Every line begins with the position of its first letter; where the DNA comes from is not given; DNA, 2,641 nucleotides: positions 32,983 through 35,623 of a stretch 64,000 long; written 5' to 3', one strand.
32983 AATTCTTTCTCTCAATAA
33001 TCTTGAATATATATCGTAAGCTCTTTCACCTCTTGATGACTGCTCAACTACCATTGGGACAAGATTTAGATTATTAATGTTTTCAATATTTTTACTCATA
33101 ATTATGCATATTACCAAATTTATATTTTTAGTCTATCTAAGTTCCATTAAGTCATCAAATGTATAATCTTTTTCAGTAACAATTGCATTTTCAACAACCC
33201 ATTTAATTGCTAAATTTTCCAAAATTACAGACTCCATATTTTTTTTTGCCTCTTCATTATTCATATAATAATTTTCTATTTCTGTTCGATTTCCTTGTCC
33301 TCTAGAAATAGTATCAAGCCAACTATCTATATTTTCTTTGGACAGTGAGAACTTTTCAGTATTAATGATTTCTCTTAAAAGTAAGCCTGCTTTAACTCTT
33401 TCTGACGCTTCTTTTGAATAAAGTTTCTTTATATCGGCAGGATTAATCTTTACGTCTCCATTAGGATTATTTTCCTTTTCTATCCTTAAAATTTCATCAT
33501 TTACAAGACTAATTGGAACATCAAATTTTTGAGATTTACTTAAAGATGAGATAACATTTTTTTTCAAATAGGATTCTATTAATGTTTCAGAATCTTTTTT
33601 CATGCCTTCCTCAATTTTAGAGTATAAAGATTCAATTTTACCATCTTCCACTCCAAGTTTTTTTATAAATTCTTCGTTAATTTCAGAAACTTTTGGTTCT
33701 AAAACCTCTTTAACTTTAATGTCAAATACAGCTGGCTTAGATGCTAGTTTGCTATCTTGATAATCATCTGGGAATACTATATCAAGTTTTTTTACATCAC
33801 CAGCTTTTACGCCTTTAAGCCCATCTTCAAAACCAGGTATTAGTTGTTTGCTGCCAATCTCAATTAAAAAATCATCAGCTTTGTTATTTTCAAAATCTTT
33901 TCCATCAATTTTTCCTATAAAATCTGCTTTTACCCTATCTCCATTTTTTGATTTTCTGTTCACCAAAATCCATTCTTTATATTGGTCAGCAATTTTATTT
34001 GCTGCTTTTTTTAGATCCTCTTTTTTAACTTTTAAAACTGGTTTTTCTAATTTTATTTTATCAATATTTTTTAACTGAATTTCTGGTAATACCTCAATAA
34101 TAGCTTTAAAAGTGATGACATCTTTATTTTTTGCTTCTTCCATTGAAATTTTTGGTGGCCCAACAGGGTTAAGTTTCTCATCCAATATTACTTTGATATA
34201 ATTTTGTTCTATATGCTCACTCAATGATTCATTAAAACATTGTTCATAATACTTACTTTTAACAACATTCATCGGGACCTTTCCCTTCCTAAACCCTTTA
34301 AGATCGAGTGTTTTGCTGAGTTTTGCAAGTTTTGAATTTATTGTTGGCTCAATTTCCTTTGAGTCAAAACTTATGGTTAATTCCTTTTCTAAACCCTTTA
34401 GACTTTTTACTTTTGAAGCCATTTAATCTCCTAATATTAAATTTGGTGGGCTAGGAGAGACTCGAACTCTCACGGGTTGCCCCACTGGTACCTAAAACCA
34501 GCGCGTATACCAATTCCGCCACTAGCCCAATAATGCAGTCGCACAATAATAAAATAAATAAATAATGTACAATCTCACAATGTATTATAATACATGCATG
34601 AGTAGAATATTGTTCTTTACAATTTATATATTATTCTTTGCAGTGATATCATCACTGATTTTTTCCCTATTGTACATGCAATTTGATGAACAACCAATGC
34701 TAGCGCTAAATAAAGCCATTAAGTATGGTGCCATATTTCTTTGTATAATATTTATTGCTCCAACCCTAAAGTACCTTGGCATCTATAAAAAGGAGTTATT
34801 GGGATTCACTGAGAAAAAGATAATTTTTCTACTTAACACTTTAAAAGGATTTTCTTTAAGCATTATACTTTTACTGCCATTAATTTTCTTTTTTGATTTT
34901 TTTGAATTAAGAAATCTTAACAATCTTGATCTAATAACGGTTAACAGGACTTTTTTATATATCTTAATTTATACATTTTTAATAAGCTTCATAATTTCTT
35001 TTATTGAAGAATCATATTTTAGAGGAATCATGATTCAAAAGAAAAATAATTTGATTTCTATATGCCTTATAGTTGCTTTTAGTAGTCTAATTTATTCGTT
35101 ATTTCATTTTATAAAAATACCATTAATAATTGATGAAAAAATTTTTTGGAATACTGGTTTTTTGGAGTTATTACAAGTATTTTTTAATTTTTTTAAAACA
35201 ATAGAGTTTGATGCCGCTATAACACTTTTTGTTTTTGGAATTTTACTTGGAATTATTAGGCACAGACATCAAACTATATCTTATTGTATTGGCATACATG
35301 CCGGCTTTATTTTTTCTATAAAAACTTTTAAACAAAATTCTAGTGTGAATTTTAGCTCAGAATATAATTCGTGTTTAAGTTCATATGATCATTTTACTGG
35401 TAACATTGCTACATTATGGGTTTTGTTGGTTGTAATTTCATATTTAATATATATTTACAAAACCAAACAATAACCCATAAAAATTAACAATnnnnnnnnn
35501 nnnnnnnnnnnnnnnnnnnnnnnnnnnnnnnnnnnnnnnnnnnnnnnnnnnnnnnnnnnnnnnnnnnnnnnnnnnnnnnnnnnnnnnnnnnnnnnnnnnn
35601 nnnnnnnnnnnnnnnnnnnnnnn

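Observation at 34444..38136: A 3.3-kb tRNA-flanked islet splits a Pro-Arg-His...Leu tRNA operon and encodes a putative copper-handling or envelope module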

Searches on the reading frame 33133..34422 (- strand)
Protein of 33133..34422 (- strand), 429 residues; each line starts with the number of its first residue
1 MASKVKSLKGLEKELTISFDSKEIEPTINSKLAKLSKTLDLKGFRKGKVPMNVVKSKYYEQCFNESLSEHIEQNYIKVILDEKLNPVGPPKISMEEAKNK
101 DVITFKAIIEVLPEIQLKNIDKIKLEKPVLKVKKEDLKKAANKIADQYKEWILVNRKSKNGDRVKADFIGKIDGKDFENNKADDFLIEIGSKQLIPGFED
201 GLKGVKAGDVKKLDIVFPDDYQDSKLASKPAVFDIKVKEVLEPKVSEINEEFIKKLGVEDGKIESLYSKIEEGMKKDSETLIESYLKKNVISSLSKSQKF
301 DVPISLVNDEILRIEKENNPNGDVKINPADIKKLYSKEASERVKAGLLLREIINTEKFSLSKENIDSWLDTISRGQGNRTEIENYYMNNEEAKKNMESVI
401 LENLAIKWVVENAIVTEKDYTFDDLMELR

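Call 6: find_related_loci(query=window:33133-34422:-, collection=genome_contigs, flank=10000)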
Query window:33133-34422:- (429 aa) in genome_contigs; peptide patterns used: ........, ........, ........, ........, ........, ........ (x = any residue, [..] = any of these).
80 stretches matched a pattern; 9 encode a relative of the query (tblastn E <= 1e-3); 8 distinct loci.
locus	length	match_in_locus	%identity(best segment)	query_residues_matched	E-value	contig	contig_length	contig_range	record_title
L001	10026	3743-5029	85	1-429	0e+0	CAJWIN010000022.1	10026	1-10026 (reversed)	MAG TPA_asm: uncultured Gammaproteobacteria bacterium isolate ERR599095_bin.30_MetaBAT_v2.12.1_MAG genome assembly, cont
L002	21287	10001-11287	83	1-429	0e+0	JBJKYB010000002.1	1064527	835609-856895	MAG: Gammaproteobacteria bacterium isolate LRMED-300 Gammaproteobacteria-LRMED-300-C2, whole genome shotgun sequence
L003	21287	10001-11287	80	1-429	0e+0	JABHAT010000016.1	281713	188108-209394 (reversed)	MAG: Gammaproteobacteria bacterium isolate SI036_bin62 k141_970050, whole genome shotgun sequence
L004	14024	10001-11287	77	1-429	0e+0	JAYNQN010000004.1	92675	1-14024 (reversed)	MAG: Gammaproteobacteria bacterium isolate 139539_COM_metabat_bins_2.tsv.028 NODE_198_length_92675_cov_5.204653, whole g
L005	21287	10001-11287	75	1-429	0e+0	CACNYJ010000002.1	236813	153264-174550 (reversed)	MAG: uncultured Thiothrix sp. isolate AH-287-I11 genome assembly, contig: AH-287-I11_NODE_2, whole genome shotgun sequen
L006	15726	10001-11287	73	1-429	0e+0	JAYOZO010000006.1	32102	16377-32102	MAG: Thiothrix sp. isolate 139561_S162_rosella_bins.tsv.155 NODE_1431_length_32102_cov_4.795082, whole genome shotgun se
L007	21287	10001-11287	75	1-429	0e+0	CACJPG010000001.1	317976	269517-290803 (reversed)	uncultured Thiothrix sp. isolate AG-447-N20 genome assembly, contig: AG-447-N20_NODE_1, whole genome shotgun sequence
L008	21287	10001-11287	80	1-429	0e+0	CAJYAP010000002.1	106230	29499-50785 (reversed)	MAG TPA_asm: uncultured Gammaproteobacteria bacterium isolate ERR2098401_bin.45_MetaBAT_v2.12.1_MAG genome assembly, con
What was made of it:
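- Tried and rejected: Outgroup state of the tRNA cluster (contiguous or split) in sister orders: not testable, because the single genome-collection scan was spent on Tig and returned only this clade (call 6).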

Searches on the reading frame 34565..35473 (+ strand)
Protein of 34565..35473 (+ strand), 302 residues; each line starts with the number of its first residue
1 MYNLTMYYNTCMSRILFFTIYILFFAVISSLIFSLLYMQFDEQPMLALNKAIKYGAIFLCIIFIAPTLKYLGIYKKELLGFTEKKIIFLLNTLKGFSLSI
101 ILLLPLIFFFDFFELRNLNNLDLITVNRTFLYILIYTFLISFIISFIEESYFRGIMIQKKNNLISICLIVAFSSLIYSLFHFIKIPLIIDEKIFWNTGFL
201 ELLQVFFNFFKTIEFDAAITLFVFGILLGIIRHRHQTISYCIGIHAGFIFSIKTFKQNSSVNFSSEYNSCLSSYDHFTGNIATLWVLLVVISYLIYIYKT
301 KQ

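Call 4: search_protein_families(library=pfam, proteins=[window:34565-35473:+], max_evalue=1)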
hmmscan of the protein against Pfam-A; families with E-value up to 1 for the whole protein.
window:34565-35473:+ (302 aa): 2 families
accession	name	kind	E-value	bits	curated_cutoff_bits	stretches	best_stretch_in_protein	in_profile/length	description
PF02517.21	Rce1-like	-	3.8e-10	40.4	22.4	1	133-248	4-90/93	Type II CAAX prenyl endopeptidase Rce1-like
PF07790.16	Pilin_N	-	0.049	14.9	25.2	0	14-53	9-47/78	Archaeal Type IV pilin, N-terminal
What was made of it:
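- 34565..35473 (+): CPBP (Rce1-like) intramembrane protease. It is a convergent neighbour and not part of the cassette. The probable true start is M12 or M38. Pfam E=4e-10 (call 4).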

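Call 5: search_protein_families(library=ncbifam, proteins=[window:34565-35473:+], max_evalue=1)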
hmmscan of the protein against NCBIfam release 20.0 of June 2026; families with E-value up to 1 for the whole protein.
window:34565-35473:+ (302 aa): 3 families
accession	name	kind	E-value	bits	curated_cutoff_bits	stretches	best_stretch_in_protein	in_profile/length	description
NF033192.3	CPBP_JDVT_MrtJ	equivalog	9.3e-05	23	75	1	216-247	59-90/98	JDVT-CTERM system glutamic-type intramembrane protease MrtJ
NF001953.0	PRK00733.2-1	equivalog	0.038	12.3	783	1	4-104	256-350/697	sodium-translocating pyrophosphatase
NF040589.1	CPBP_Synerg_MrtS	equivalog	0.045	14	130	1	141-188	80-127/170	Synerg-CTERM system glutamic-type intramembrane protease MrtS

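Call 88: search_protein_families(library=phrogs, proteins=[window:34565-35473:+], max_evalue=0.01)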
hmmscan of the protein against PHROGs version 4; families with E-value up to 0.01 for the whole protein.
window:34565-35473:+ (302 aa): 0 families
